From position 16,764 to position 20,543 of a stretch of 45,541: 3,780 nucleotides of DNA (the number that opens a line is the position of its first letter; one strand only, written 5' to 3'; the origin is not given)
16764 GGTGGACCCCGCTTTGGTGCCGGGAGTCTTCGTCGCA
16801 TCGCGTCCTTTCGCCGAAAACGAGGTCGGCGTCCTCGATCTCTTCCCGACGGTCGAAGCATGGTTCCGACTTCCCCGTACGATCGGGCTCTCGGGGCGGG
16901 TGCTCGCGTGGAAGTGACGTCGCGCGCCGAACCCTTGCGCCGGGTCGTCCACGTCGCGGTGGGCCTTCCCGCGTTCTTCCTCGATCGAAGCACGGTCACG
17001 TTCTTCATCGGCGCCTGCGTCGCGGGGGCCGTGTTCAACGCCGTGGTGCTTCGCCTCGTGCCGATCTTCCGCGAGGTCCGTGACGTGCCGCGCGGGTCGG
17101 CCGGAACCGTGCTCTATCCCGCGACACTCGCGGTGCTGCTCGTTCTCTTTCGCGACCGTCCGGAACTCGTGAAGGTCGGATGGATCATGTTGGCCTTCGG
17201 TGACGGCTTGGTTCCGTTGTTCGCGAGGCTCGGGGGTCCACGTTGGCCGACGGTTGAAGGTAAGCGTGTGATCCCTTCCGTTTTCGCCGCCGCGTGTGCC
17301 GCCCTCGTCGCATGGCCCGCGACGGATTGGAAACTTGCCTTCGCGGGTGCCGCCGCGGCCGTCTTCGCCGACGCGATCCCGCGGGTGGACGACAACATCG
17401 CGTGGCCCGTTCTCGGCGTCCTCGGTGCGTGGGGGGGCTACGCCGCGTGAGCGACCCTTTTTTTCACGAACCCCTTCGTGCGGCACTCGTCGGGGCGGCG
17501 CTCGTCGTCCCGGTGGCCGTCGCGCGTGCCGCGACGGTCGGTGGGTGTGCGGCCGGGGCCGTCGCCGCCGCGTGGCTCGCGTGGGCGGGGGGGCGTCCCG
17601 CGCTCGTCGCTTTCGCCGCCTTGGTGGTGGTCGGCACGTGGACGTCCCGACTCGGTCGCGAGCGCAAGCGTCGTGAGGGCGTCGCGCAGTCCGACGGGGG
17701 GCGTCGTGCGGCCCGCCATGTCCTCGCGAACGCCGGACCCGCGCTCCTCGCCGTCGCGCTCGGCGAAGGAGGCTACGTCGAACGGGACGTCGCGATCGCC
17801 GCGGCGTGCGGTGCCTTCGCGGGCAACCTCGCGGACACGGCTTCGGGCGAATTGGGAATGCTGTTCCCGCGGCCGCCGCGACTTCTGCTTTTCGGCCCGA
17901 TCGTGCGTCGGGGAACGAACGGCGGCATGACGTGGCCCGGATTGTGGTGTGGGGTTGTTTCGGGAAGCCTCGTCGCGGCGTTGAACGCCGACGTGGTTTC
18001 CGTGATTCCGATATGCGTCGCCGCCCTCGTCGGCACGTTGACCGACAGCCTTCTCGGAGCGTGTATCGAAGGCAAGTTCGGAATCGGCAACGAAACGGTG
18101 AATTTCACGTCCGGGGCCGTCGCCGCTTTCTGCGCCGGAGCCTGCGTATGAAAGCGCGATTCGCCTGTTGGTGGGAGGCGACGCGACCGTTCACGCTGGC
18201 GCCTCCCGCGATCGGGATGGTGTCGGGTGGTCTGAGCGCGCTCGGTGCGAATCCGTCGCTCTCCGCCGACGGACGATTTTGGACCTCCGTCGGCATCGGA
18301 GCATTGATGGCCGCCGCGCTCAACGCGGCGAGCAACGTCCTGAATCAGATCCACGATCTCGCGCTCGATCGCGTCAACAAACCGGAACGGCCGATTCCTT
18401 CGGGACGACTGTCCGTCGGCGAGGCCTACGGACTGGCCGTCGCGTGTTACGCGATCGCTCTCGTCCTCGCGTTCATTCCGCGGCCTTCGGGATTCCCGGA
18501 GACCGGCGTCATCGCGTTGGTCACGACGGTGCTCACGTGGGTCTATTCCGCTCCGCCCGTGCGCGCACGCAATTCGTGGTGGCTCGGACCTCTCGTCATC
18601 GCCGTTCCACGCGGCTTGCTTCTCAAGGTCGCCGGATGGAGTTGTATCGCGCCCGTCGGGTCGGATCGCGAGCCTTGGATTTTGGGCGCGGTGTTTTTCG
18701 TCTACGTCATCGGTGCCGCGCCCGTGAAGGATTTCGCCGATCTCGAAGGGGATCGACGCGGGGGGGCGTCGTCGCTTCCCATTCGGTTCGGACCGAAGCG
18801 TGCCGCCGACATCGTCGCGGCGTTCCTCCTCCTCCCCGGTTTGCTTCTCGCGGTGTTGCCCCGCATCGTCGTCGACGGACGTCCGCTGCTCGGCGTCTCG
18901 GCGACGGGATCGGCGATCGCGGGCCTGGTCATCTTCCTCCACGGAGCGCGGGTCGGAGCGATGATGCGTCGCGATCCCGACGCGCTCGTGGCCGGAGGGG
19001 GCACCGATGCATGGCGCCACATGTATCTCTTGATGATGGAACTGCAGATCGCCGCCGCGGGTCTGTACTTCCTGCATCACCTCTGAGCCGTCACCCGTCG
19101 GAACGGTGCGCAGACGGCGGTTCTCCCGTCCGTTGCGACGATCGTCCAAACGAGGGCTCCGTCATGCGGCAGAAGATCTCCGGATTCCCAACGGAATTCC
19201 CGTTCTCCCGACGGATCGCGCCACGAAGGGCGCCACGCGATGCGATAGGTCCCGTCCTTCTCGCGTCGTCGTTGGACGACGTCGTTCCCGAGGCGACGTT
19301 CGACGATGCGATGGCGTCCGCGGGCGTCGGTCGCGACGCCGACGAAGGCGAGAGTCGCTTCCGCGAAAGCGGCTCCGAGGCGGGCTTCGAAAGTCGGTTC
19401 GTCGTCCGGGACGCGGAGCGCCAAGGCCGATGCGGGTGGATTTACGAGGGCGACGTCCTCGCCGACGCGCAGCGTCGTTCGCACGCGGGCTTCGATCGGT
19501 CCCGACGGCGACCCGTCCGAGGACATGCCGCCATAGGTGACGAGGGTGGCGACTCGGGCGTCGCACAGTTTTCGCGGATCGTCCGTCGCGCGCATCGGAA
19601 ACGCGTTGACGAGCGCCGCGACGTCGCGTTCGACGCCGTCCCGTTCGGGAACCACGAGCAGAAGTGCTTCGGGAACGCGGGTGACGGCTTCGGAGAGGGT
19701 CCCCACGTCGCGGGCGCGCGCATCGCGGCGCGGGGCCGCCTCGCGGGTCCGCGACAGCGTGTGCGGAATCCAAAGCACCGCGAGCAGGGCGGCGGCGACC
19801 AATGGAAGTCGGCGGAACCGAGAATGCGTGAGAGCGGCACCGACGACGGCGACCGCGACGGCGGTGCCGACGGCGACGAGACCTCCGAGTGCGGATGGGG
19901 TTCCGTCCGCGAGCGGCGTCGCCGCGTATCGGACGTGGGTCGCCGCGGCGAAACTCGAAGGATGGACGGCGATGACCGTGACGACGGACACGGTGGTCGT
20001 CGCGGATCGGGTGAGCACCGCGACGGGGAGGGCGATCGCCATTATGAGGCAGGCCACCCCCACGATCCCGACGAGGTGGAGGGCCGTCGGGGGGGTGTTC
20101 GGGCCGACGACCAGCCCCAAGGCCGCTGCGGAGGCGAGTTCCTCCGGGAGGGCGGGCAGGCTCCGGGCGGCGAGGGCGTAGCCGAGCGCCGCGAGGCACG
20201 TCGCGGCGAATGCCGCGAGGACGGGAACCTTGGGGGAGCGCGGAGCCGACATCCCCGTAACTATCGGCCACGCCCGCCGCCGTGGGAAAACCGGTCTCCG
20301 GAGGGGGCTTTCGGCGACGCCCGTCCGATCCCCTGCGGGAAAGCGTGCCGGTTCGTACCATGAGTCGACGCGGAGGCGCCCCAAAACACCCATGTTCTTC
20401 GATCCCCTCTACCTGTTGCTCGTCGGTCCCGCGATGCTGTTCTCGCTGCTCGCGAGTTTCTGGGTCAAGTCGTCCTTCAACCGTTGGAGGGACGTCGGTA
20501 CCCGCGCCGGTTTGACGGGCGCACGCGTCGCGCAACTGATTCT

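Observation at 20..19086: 19-kb translationally coupled glycoconjugate assembly operon with no visible initiation, flipping, polymerisation or export genes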

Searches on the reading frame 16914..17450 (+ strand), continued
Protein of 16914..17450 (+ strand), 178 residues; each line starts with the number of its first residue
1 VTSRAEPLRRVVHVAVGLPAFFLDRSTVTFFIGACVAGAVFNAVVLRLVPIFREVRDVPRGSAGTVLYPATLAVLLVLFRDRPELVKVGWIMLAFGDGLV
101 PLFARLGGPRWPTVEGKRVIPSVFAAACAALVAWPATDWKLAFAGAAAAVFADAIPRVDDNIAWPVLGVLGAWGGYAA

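Call 77: find_encoding_contigs(protein=P0091, flank=6000, max_places=2)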
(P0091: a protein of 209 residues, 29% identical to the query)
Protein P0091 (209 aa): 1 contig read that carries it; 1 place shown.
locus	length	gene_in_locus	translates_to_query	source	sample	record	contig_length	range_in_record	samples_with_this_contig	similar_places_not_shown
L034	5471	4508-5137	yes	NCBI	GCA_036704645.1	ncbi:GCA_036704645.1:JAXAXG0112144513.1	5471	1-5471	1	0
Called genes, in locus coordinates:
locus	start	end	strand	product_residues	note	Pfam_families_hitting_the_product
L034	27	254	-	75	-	-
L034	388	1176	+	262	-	PF00756:Esterase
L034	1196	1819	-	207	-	PF13472:Lipase_GDSL_2 (weak)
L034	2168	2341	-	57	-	-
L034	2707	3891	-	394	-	PF00465:Fe-ADH, PF13685:Fe-ADH_2, PF25137:ADH_Fe_C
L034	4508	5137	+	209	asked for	-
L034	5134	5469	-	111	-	?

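Call 80: search_solved_structures(query=A4, max_evalue=10)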
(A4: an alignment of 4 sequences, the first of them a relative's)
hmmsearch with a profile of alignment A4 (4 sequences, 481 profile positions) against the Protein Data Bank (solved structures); distinct sequences matched with E-value up to 10: 3.
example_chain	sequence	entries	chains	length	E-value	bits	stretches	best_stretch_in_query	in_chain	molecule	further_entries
8y52_R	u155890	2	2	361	0.3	13.2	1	177-262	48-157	Bombesin receptor subtype-3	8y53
8y51_R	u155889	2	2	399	0.36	12.9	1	177-262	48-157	Bombesin receptor subtype-3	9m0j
9k07_R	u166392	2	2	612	0.74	11.8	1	177-262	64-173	Bombesin receptor subtype-3,Oplophorus-luciferin 2-monooxygenase catalytic subunit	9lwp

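Call 90: search_protein_families(library=ncbifam, proteins=[L023:12182-13159:+, L026:12223-13254:+], max_evalue=0.00001)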
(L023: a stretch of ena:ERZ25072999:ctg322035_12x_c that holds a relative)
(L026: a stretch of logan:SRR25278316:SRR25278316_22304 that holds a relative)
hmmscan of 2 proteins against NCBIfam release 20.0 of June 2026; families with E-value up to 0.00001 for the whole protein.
L023:12182-13159:+ (325 aa): 19 families
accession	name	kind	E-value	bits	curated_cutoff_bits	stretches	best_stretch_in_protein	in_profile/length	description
TIGR03466.1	HpnA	hypoth_equivalog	2.7e-55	187.5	367.65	1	1-320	1-316/327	hopanoid-associated sugar epimerase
NF042422.1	oxyalk_red_OleD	equivalog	8.1e-32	110.9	580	1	1-317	1-319/329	2-alkyl-3-oxoalkanoate reductase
NF052578.1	StrlDmthSdmBMthl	equivalog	1.3e-23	84.3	600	1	1-265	1-260/328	sterol demethylase protein SdmB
NF058621.1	DiazavRedAvaA7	equivalog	3.2e-21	76.3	400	1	1-230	1-228/304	3-diazoavenalumate denitrifying reductase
NF042423.1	oxyalk_red_Shew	equivalog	4.6e-21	75.2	580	1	2-316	10-325/331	2-alkyl-3-oxoalkanoate reductase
TIGR01746.1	Thioester-redct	subfamily_domain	2.4e-17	63.2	213.35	2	63-248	87-279/371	thioester reductase domain-containing protein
TIGR01179.1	galE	equivalog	1.6e-16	60.1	262.3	1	2-152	1-156/332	UDP-glucose 4-epimerase GalE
TIGR04180.1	EDH_00030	hypoth_equivalog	8e-15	54.7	475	1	3-119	1-127/297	NAD-dependent 4,6-dehydratase LegB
NF041293.1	G6PDh_Azf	equivalog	5.5e-12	45.6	400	1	3-118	5-120/252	NAD-dependent glucose-6-phosphate dehydrogenase Azf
NF007956.0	PRK10675.1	subfamily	1.2e-10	41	394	1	1-146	1-154/338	UDP-glucose 4-epimerase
TIGR03589.1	PseB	equivalog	1.3e-10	40.8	407.75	1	3-119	7-131/324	UDP-N-acetylglucosamine 4,6-dehydratase (inverting)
TIGR01181.1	dTDP_gluc_dehyt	equivalog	2.7e-09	36.6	365.1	1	2-236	1-246/321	dTDP-glucose 4,6-dehydratase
NF004520.0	PRK05865.1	equivalog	3.1e-09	35.3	1509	1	1-113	1-103/854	sugar epimerase family protein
TIGR01777.1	yfcH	hypoth_equivalog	1.3e-07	31.5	207.35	1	3-106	1-103/292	TIGR01777 family oxidoreductase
NF043036.1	ErythonDh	equivalog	1.9e-07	30.6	325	1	1-120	1-132/321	D-erythronate dehydrogenase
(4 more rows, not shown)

L026:12223-13254:+ (343 aa): 17 families
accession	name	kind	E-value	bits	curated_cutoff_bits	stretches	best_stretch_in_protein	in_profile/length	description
TIGR03466.1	HpnA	hypoth_equivalog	1.1e-56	192.1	367.65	1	1-325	4-324/327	hopanoid-associated sugar epimerase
NF052578.1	StrlDmthSdmBMthl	equivalog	4.4e-24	85.8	600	1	2-325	5-325/328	sterol demethylase protein SdmB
NF042422.1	oxyalk_red_OleD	equivalog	3.5e-23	82.5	580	1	2-309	5-314/329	2-alkyl-3-oxoalkanoate reductase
TIGR01746.1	Thioester-redct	subfamily_domain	5.3e-23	81.8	213.35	1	1-250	3-285/371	thioester reductase domain-containing protein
NF042423.1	oxyalk_red_Shew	equivalog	9.1e-20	71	580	1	2-306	13-318/331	2-alkyl-3-oxoalkanoate reductase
TIGR04180.1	EDH_00030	hypoth_equivalog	1.9e-15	56.7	475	1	1-170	2-178/297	NAD-dependent 4,6-dehydratase LegB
NF058621.1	DiazavRedAvaA7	equivalog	5e-13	49.4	400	1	2-220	5-221/304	3-diazoavenalumate denitrifying reductase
TIGR01179.1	galE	equivalog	1.9e-11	43.4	262.3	1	2-154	4-161/332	UDP-glucose 4-epimerase GalE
NF005539.0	PRK07201.1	equivalog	4.5e-09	35.6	549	1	1-170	4-180/657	SDR family oxidoreductase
NF041293.1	G6PDh_Azf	equivalog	1.1e-08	34.9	400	1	1-110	6-115/252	NAD-dependent glucose-6-phosphate dehydrogenase Azf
NF004520.0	PRK05865.1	equivalog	1.4e-08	33.1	1509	1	2-112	5-105/854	sugar epimerase family protein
NF043036.1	ErythonDh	equivalog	2e-08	33.8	325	1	1-117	4-132/321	D-erythronate dehydrogenase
TIGR01214.1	rmlD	equivalog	9.3e-08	31.5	224.05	1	1-185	3-166/285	dTDP-4-dehydrorhamnose reductase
TIGR03589.1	PseB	equivalog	3.7e-07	29.4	407.75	1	2-112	9-127/324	UDP-N-acetylglucosamine 4,6-dehydratase (inverting)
TIGR01777.1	yfcH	hypoth_equivalog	1.1e-06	28.5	207.35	1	2-72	3-68/292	TIGR01777 family oxidoreductase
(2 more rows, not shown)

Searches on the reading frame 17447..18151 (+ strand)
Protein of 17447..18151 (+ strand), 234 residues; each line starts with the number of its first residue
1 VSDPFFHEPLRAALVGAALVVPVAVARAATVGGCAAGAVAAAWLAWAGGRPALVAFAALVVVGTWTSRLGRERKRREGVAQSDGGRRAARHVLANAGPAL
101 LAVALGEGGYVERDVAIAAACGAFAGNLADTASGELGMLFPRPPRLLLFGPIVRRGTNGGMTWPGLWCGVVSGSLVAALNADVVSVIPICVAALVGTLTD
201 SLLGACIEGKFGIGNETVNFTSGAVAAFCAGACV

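Call 5: search_protein_families(library=pfam, proteins=[window:17447-18151:+], max_evalue=0.01)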
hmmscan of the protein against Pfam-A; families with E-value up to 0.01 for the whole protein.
window:17447-18151:+ (234 aa): 1 family
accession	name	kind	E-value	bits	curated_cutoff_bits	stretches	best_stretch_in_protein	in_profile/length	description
PF01940.21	DUF92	-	1.1e-33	117.1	27.5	1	17-210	4-211/251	Integral membrane protein DUF92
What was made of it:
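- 17447..18151 (+): g13, DUF92/TMEM19/VTE6-family membrane protein (234 aa). Candidate polyprenyl-phosphate kinase. Call 5: PF01940 117 bits.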

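Call 12: search_protein_families(library=ncbifam, proteins=[window:17447-18151:+], max_evalue=0.001)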
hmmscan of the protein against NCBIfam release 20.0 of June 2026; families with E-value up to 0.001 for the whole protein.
window:17447-18151:+ (234 aa): 1 family
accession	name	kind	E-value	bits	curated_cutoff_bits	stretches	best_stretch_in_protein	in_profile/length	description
TIGR00297.1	TIGR00297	hypoth_equivalog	7.3e-25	88.1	205.85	1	25-227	19-227/237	TIGR00297 family protein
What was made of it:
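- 17447..18151 (+): Call 12: TIGR00297 88 bits against a cut-off of 206.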

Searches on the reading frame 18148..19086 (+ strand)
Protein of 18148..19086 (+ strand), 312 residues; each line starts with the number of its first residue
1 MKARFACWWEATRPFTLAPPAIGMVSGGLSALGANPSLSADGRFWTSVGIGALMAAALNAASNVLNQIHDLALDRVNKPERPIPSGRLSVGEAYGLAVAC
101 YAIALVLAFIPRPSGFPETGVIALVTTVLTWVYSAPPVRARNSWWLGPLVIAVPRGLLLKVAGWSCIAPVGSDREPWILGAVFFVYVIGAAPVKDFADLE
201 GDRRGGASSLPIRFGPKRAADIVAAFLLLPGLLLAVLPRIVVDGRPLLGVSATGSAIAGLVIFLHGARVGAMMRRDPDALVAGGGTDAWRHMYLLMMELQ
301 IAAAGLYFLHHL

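Call 5: search_protein_families(library=pfam, proteins=[window:18148-19086:+], max_evalue=0.01)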
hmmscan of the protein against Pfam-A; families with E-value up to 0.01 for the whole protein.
window:18148-19086:+ (312 aa): 1 family
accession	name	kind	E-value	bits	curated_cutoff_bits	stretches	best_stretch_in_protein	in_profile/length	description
PF01040.23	UbiA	-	5.7e-33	114.7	34.2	1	40-263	13-228/250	UbiA prenyltransferase family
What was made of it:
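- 18148..19086 (+): g14, UbiA-superfamily prenyltransferase (312 aa) of the ChlG/DGGGPS/HPT group. Call 5: PF01040 114.7 bits.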

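Call 12: search_protein_families(library=ncbifam, proteins=[window:18148-19086:+], max_evalue=0.001)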
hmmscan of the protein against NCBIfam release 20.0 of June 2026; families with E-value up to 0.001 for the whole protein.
window:18148-19086:+ (312 aa): 27 families (the best 25 are shown)
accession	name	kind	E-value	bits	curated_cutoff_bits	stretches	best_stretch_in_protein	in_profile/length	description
NF005742.0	PRK07566.1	equivalog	7.8e-32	110.6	313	1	12-236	35-252/315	chlorophyll synthase ChlG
NF009523.0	PRK12884.1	equivalog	4.8e-29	101.4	269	1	46-241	37-221/279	prenyltransferase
TIGR01476.1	chlor_syn_BchG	subfamily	6e-28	98.1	212.3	1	12-227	7-214/283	(bacterio)chlorophyll synthase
NF009521.0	PRK12882.1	equivalog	6e-24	84.7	296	1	49-240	42-223/280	geranylgeranylglycerol-phosphate geranylgeranyltransferase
NF009525.0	PRK12887.1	equivalog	2.4e-22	79.7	226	1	3-234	12-243/310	homogentisate phytyltransferase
TIGR02056.1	ChlG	equivalog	3.6e-20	72.7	436.45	1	12-227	23-236/306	chlorophyll synthase ChlG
NF009522.0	PRK12883.1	equivalog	3.6e-18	66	353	1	8-238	6-217/279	geranylgeranylglycerol-phosphate geranylgeranyltransferase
NF009058.0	PRK12392.1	subfamily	2.9e-17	62.8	494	1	61-228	67-234/333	bacteriochlorophyll c synthase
NF035940.1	prenyl_rel_EboC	equivalog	4.2e-15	55.9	250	1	49-189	42-172/292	UbiA-like protein EboC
TIGR01475.1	ubiA_other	subfamily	9.4e-13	48.2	180.8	1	53-238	43-222/282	UbiA-like polyprenyltransferase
NF009513.0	PRK12872.1-3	equivalog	2.3e-12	47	288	1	50-234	57-232/293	prenyltransferase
NF045897.1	SCO3242_trans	equivalog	1.2e-10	41.5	260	1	54-157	39-135/287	SCO3242 family prenyltransferase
NF009512.0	PRK12872.1-1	equivalog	1.7e-10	41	278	1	55-232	48-233/303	geranylgeranylglycerol-phosphate geranylgeranyltransferase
NF006088.0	PRK08238.1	equivalog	6.9e-08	31.6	351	1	45-135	226-314/482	UbiA family prenyltransferase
TIGR01474.1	ubiA_proteo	equivalog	4.2e-07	29.7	275.45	1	47-236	45-222/282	4-hydroxybenzoate octaprenyltransferase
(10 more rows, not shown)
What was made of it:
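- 18148..19086 (+): Call 12: ChlG 110.6 (cut-off 313), DGGGPS 84.7 (296), HPT 79.7 (226), EboC 55.9 (250).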

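Call 29: search_solved_structures(query=window:18148-19086:+, max_evalue=0.01)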
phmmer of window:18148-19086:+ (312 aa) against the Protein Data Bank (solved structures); distinct sequences matched with E-value up to 0.01: 4.
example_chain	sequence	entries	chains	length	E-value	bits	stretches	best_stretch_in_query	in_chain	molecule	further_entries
9sau_C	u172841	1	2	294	2.9e-17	66.3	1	12-223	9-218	Chlorophyll a synthase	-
9sas_C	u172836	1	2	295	2.9e-17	66.3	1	12-223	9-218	Chlorophyll a synthase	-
6m31_A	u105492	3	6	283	1.3e-16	64.2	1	60-241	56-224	Digeranylgeranylglyceryl phosphate synthase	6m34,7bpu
4tq3_A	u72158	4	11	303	6e-08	35.7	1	58-223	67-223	Prenyltransferase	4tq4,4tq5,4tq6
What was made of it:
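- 18148..19086 (+): Call 29: solved ChlG 2.9e-17 and DGGGPS 1.3e-16.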

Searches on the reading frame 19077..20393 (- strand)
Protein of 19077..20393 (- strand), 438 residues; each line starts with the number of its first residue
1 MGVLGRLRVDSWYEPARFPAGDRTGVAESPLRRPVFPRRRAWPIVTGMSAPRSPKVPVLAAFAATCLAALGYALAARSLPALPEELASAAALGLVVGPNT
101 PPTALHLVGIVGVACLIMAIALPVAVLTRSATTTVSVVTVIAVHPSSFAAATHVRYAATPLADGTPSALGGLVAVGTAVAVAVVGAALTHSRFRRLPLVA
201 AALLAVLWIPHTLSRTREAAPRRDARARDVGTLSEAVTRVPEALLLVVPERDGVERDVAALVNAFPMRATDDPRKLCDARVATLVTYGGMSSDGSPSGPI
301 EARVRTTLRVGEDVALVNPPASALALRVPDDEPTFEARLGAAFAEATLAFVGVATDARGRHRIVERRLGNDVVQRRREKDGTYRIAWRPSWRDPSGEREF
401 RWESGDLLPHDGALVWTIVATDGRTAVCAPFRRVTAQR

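Call 7: search_protein_families(library=pfam, proteins=[window:19077-20393:-], max_evalue=0.001)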
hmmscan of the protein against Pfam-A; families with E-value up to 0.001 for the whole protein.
window:19077-20393:- (438 aa): 0 families
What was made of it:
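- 19077..20393 (-): 'conv', a convergent gene overlapping the end of g14 by 10 nt. Polytopic N-terminal half plus a conserved C-terminal domain, no known family. A possible, unproven membrane partner of the system. Call 7: no Pfam hit.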
